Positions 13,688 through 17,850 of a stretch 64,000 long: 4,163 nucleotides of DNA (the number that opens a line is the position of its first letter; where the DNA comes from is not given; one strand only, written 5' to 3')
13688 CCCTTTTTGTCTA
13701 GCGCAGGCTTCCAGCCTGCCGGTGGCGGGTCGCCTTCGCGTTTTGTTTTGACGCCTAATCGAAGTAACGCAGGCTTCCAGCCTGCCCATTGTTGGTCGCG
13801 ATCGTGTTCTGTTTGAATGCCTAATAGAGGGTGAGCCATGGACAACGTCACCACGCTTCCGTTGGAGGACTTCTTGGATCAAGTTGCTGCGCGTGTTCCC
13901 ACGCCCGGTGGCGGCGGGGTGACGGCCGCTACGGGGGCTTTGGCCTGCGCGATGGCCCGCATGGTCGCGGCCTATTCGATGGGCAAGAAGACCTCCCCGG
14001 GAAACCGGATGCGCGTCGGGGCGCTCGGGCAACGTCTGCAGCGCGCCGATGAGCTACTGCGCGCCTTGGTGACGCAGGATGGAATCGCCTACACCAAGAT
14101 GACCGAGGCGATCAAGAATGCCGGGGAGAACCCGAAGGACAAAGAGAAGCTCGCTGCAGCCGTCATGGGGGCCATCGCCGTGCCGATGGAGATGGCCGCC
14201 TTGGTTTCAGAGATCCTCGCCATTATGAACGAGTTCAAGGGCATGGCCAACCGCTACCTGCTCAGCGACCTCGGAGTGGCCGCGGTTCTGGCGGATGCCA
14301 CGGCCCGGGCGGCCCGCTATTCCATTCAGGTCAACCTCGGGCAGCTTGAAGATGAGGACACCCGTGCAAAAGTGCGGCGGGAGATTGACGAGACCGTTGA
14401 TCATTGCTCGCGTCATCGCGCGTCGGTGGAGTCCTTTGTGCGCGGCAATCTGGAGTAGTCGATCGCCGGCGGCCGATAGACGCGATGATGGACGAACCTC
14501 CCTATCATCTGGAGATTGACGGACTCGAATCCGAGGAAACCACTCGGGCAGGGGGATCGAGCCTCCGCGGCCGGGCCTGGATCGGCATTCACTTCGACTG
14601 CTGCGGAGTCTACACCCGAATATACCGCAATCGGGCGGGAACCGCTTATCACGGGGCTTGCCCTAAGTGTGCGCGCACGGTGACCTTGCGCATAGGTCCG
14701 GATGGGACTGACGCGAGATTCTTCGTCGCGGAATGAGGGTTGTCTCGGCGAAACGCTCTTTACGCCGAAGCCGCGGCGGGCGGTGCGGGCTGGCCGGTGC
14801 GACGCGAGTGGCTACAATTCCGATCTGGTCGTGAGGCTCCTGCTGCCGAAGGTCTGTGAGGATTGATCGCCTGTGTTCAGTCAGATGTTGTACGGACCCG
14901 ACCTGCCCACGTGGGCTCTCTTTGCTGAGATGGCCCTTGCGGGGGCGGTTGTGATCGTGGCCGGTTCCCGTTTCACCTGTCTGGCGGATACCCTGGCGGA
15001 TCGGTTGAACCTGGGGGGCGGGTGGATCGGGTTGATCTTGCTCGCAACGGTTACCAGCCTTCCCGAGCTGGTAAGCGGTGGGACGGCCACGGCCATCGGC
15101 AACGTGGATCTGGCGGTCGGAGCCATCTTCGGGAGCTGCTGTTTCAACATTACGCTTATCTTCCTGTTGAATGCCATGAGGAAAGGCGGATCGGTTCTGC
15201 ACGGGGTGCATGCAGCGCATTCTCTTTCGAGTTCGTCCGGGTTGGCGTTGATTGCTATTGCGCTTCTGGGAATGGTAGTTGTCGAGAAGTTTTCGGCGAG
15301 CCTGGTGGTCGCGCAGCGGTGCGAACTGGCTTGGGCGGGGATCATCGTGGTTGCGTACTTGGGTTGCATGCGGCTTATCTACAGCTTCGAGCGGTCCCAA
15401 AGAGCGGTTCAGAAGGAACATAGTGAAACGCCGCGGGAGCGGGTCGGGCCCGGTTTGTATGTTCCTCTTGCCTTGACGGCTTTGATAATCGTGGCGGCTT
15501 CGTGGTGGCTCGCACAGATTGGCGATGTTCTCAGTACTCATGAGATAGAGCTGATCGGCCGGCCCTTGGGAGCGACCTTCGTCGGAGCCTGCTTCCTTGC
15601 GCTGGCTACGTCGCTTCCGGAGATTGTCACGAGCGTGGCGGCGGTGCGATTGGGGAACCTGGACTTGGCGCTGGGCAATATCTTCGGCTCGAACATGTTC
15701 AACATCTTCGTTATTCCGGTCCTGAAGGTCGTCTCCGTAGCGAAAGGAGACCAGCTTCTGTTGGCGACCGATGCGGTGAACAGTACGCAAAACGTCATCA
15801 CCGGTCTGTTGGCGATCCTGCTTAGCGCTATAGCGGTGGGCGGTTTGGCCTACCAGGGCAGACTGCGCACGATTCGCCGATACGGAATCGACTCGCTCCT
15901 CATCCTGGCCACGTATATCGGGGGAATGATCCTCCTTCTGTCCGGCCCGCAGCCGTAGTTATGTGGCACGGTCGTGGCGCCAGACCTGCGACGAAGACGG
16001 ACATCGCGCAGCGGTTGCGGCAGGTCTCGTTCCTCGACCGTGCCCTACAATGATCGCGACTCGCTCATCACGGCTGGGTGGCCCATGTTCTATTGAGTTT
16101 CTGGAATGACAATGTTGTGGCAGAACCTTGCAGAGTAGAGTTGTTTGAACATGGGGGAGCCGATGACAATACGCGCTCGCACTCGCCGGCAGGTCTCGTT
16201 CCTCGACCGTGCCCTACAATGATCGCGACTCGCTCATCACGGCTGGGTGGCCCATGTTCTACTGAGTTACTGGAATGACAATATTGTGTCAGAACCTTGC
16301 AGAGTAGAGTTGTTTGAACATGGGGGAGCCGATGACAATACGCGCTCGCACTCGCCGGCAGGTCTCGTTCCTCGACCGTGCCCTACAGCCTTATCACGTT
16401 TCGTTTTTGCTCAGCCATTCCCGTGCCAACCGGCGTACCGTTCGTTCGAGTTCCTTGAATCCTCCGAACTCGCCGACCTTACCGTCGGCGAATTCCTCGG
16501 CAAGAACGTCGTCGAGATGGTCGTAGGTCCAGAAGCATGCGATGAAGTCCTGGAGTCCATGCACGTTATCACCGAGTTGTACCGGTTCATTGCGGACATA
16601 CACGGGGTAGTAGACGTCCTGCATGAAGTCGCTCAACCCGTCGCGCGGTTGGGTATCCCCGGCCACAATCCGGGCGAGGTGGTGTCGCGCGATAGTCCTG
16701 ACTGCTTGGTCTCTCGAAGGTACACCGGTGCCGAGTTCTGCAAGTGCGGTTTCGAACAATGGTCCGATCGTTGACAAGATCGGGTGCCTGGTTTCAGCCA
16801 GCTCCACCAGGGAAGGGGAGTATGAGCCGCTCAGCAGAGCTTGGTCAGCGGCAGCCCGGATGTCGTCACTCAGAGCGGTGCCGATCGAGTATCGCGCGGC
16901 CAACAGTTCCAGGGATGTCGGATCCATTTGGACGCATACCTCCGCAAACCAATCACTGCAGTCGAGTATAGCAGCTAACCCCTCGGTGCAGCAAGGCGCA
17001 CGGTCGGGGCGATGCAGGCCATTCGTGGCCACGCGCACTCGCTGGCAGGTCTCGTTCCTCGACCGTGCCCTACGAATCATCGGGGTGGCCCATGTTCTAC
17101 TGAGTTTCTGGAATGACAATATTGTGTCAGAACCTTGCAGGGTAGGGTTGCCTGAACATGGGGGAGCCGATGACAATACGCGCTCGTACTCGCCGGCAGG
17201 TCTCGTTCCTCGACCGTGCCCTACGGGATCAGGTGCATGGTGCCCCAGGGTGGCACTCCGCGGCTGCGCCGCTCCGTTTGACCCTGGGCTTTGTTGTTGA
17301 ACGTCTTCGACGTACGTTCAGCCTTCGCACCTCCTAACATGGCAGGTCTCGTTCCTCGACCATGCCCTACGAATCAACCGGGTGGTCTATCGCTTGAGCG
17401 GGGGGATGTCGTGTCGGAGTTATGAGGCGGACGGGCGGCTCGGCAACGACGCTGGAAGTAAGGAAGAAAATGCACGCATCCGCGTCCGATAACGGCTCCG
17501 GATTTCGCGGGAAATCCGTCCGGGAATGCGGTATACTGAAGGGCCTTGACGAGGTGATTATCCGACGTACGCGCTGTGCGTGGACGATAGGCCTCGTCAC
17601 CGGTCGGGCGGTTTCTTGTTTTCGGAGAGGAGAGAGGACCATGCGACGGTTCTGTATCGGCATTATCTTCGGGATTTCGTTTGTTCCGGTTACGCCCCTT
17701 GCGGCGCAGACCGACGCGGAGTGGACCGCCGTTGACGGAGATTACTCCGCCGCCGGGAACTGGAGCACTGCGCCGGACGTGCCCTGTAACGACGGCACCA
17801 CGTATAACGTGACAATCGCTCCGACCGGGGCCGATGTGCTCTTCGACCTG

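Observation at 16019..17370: REP-like 30-nt core (GTAG + bulged hairpin) in 8 same-strand copies, embedded in a 169-bp tandem, apparently structured unit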

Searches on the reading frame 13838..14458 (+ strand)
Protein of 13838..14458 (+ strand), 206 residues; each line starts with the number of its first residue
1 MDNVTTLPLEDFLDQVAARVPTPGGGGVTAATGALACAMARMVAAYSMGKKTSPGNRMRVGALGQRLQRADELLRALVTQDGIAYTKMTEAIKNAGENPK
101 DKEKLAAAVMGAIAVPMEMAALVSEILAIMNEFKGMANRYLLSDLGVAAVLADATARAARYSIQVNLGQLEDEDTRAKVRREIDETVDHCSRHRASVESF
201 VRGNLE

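Call 9: search_protein_families(library=pfam, proteins=[window:13838-14458:+], max_evalue=0.01)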
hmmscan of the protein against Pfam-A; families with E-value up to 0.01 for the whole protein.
window:13838-14458:+ (206 aa): 2 families
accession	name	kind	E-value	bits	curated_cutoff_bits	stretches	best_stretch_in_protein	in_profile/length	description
PF04961.17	FTCD_C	-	1.7e-39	135.9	24.5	1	9-184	2-181/182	Formiminotransferase-cyclodeaminase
PF01640.23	Peptidase_C10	-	0.0036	18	26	1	26-139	15-120/194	Peptidase C10 family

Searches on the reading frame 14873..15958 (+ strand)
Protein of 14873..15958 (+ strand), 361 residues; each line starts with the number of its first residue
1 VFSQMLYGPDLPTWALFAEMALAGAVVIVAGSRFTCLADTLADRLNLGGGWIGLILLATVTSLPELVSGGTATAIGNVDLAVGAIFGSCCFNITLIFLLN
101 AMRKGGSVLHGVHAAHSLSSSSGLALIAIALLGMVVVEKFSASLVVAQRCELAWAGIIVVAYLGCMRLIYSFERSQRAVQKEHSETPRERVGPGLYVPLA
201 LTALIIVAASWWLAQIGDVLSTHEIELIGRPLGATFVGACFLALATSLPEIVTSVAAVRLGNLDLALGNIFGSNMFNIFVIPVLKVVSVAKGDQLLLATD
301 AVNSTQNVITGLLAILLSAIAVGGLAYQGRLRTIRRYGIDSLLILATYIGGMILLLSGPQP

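Call 9: search_protein_families(library=pfam, proteins=[window:14873-15958:+], max_evalue=0.01)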
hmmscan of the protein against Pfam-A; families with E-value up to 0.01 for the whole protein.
window:14873-15958:+ (361 aa): 1 family
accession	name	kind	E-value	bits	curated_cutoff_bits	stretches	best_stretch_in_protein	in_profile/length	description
PF01699.29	Na_Ca_ex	-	2.9e-29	102.4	24.9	2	200-349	7-143/151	Sodium/calcium exchanger protein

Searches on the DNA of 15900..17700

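Call 47: search_rna_families(source=window, start=15900, end=17700, threshold=evalue, max_evalue=10)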
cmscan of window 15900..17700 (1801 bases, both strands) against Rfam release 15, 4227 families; matches with E-value up to 10: 3.
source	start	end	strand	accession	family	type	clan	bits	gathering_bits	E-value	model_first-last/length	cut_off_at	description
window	17250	17356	-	RF02421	Bp1_684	Gene; sRNA;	-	16.6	44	1.2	1-113/113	no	Burkholderia sRNA Bp1_Cand684_SIPHT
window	16632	16667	+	RF02803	PyrR205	Gene; snRNA; snoRNA; HACA-box;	-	14.6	35.6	6.6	1-61/61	no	Pyrobaculum sRNA 205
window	17224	17276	+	RF02133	HOXB13-AS1_2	Gene; lncRNA;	-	13.4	40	4.9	1-81/81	no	HOXB13 antisense RNA 1 conserved region 2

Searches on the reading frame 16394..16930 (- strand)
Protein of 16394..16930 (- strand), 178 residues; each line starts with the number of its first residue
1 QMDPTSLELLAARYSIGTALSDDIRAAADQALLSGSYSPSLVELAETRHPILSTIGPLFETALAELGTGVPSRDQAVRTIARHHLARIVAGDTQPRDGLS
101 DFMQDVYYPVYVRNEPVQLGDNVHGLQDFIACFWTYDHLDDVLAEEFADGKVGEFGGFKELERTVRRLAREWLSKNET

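Call 9: search_protein_families(library=pfam, proteins=[window:16394-16930:-], max_evalue=0.01)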
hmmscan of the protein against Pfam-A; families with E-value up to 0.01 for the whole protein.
window:16394-16930:- (178 aa): 0 families

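Call 37: find_homologous_proteins(query=window:16394-16930:-, max_evalue=0.001)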
Query window:16394-16930:- (178 aa): 1 proteins with E <= 0.001 among 865 candidates.
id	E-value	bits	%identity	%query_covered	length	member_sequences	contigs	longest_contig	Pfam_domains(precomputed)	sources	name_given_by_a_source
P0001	1.6e-112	391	100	99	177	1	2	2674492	-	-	-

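Call 63: search_protein_families(library=padloc, proteins=[window:16397-16930:-], max_evalue=1)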
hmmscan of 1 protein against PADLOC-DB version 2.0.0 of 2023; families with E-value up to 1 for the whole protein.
window:16397-16930:- (178 aa): 0 families

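Call 64: search_protein_families(library=ncbifam, proteins=[window:16397-16930:-], max_evalue=1)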
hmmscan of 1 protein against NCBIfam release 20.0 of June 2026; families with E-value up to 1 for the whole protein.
window:16397-16930:- (178 aa): 0 families

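Call 65: search_solved_structures(query=window:16397-16930:-, max_evalue=1)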
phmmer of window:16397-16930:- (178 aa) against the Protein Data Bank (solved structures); distinct sequences matched with E-value up to 1: 0.

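Call 71: search_protein_representatives(protein=window:16397-16930:-)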
Query: 178 residues. Proteins with E-value up to 0.001 (for the whole library): 499; up to 1e-10: 125; up to 1e-30: 1. The best 150 are listed.
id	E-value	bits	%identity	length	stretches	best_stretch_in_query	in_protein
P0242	3.6e-40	154.1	45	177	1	2-176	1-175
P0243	8.6e-27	110.6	38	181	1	4-175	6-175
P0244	8.0e-26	107.4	35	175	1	6-176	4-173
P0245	3.2e-25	105.5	37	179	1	5-172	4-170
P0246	6.9e-25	104.4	44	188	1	17-151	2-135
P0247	2.5e-24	102.6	38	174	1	7-176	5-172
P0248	1.6e-22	96.7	36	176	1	6-175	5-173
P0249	3.0e-22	95.8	36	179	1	9-176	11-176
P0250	3.3e-22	95.7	37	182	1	7-175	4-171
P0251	6.4e-22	94.7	38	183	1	2-174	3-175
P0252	7.3e-22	94.5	37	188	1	4-176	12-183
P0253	8.7e-22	94.3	37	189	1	7-174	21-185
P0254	1.1e-21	94.0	33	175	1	6-176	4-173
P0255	1.2e-21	93.8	37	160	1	9-147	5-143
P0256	2.9e-21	92.6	39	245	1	7-144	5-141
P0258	5.2e-20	88.5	34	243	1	4-174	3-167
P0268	1.6e-18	83.7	36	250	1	9-174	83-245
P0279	5.4e-17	78.7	32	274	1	7-173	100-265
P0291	7.3e-16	75.0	32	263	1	3-176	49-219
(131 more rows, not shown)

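Call 72: search_protein_families(library=pfam, proteins=[P0242, P0243, P0244, P0245, P0247, P0256, P0258, P0268, P0279, P0291], max_evalue=0.01)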
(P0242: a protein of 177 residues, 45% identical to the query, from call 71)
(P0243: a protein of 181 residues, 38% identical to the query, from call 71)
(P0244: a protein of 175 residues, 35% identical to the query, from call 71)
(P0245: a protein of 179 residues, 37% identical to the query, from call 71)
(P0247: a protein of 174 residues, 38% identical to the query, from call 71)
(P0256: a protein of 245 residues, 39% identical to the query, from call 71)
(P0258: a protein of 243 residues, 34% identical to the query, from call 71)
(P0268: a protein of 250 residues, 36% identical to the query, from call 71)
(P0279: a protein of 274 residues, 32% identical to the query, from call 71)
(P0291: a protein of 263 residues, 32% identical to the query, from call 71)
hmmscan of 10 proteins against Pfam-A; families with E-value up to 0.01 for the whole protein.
P0242 (177 aa): 0 families

P0243 (181 aa): 0 families

P0244 (175 aa): 0 families

P0245 (179 aa): 0 families

P0247 (174 aa): 0 families

P0256 (245 aa): 0 families

P0258 (243 aa): 0 families

P0268 (250 aa): 0 families

P0279 (274 aa): 0 families

P0291 (263 aa): 0 families

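Call 74: search_solved_structures(query=A3, max_evalue=1)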
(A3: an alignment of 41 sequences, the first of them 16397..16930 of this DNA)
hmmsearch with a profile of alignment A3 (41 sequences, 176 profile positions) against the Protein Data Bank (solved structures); distinct sequences matched with E-value up to 1: 10.
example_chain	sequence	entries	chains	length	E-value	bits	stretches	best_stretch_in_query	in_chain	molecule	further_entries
7rkc_A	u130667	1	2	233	0.0037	19.9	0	102-168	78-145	D_3_633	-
1urg_A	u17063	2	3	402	0.014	18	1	36-106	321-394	MALTOSE-BINDING PROTEIN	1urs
1urd_A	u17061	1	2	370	0.015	18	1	36-106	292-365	MALTOSE-BINDING PROTEIN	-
2bcw_B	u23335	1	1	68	0.13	14.9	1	13-54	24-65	50S ribosomal protein L7/L12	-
3j9y_7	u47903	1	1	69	0.14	14.8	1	13-54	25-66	50S ribosomal protein L7/L12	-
1ctf_A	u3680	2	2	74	0.16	14.6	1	13-54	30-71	RIBOSOMAL PROTEIN L7/L12 | 50S ribosomal protein L7/L12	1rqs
8swu_A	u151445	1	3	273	0.18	14.4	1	45-103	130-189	Purine nucleoside phosphorylase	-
7f9k_A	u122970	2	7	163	0.26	13.9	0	87-151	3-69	Rifin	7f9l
7vg7_B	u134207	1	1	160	0.41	13.3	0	52-79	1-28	Uteroglobin,PB1m6A9 peptide,Uteroglobin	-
7vf3_B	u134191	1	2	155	0.41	13.3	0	52-79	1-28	Uteroglobin,PB1m7 peptide,Uteroglobin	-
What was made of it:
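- Tried and rejected: It has no domain, defence-system or PDB match (calls 63-65, 72, 74).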

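Call 82: predict_structure(protein=window:16397-16930:-)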
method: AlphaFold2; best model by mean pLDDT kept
length: 178 residues; sequences in the alignment: 1
mean_pLDDT: 49.8   pTM: 0.38
mean pLDDT of the five models: 49.8, 42.5, 40.6, 39.6, 37.6
residues with pLDDT >= 90: 0; 70-90: 0; 50-70: 96; < 50: 82
segments of 3 or more residues with pLDDT < 50: 1-4, 6-9, 15-20, 105-160, 176-178
pLDDT, mean of each block of 10 residues (from residue 1): 46 48 54 54 56 57 57 55 56 51 48 35 41 43 46 43 55 48
secondary structure, 60 per line:
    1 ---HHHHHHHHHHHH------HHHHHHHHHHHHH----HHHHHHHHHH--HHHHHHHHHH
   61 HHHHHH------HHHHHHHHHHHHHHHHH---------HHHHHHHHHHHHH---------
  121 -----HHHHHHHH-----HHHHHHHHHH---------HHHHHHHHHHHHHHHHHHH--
elements in order: H4-15 H22-34 H39-48 H51-66 H73-89 H99-111 H126-133 H139-148 H158-176
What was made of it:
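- Tried and rejected: The single-sequence AlphaFold model has pLDDT 50 and was not used (call 82).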

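Call 83: find_encoding_contigs(protein=P0242, flank=5000, max_places=3)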
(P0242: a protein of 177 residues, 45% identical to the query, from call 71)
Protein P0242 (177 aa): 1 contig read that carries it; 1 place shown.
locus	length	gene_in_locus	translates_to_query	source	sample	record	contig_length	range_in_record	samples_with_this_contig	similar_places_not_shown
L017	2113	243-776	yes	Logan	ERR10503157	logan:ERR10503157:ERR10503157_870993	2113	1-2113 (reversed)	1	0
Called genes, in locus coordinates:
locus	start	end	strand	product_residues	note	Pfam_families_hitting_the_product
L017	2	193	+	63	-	?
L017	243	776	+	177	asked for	-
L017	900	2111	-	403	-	?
